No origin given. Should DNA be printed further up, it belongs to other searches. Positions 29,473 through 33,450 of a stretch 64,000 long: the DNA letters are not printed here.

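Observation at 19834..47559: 28-kb locus of differently anchored giant multimodular surface proteins plus S-layer paralogs: candidate novel cell-surface glycan-processing system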

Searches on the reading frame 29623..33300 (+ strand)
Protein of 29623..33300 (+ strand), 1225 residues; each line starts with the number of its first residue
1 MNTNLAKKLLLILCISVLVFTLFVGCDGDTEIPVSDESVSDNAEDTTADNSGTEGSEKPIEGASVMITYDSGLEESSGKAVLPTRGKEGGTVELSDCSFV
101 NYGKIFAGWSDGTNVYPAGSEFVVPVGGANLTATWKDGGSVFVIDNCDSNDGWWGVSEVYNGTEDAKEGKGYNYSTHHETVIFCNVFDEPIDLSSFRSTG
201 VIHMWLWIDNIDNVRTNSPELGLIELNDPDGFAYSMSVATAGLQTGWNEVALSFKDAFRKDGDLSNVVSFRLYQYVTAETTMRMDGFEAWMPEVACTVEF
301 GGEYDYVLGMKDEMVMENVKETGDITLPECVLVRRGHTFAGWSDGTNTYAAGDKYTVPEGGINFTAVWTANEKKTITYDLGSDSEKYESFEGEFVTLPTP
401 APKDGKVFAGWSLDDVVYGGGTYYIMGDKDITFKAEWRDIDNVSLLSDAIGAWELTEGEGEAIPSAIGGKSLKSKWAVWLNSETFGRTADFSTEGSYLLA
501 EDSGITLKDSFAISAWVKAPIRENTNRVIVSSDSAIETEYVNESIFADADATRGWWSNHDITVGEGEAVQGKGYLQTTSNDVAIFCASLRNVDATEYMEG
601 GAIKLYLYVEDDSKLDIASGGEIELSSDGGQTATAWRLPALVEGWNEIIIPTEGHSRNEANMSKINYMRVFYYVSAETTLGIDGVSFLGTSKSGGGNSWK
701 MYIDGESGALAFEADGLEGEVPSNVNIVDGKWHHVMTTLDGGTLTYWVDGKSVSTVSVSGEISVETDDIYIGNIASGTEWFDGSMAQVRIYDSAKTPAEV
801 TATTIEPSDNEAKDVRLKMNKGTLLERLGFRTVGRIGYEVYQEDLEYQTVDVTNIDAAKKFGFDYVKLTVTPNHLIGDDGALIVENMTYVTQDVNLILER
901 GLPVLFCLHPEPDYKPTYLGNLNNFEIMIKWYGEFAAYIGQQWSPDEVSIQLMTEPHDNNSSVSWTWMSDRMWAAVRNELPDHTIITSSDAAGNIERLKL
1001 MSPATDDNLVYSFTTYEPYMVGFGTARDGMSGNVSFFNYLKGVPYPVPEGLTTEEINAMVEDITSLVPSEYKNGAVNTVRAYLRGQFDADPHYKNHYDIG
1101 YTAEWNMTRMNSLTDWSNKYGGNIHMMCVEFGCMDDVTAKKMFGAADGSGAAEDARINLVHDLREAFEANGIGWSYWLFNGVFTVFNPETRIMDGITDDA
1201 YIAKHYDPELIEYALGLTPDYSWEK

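Call 4: search_protein_families(library=pfam, proteins=[window:29623-33300:+], max_evalue=0.01)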
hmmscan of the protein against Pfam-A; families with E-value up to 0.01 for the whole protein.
window:29623-33300:+ (1225 aa): 6 families
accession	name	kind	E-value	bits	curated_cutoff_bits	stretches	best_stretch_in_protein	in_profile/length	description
PF13385.13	Laminin_G_3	-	1.4e-20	74.4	27.6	1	693-800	40-150/151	Concanavalin A-like lectin/glucanases superfamily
PF00150.24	Cellulase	-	5.6e-11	42.9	23.5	1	855-1022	27-201/272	Cellulase (glycosyl hydrolase family 5)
PF09479.16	Flg_new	-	3e-09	37.3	27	1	316-365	13-63/65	Listeria-Bacteroides repeat domain (List_Bact_rpt)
PF18998.6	Flg_new_2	-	4.3e-07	30.3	23.6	0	335-371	33-72/73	Divergent InlB B-repeat domain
PF02210.31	Laminin_G_2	-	1.1e-06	29.6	22.9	1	707-790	27-123/126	Laminin G domain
PF00054.30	Laminin_G_1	-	0.0036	18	24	0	720-775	43-101/131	Laminin G domain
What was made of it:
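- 29623..33300 (+): Gene C, 1225 aa. Lipobox FVGC, Flg_new repeats, CBM-like module (30046-30492), LamG split by a nested CBM-like module (LamG 30955-31242, module 31249-31692, LamG 31699-32022), GH5 (32050-33297). Pfam Cellulase 5.6e-11, LamG 1.4e-20, Flg_new 3e-09 (call 4).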

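Call 19: search_protein_families(library=ncbifam, proteins=[window:29623-33300:+], max_evalue=0.001)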
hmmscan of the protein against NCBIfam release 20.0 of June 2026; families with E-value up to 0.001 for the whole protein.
window:29623-33300:+ (1225 aa): 0 families

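Call 67: find_encoding_contigs(protein=window:29623-33300:+, flank=10000, max_places=3)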
Protein window:29623-33300:+ (1225 aa): no gene with exactly this product is on record in the collection.
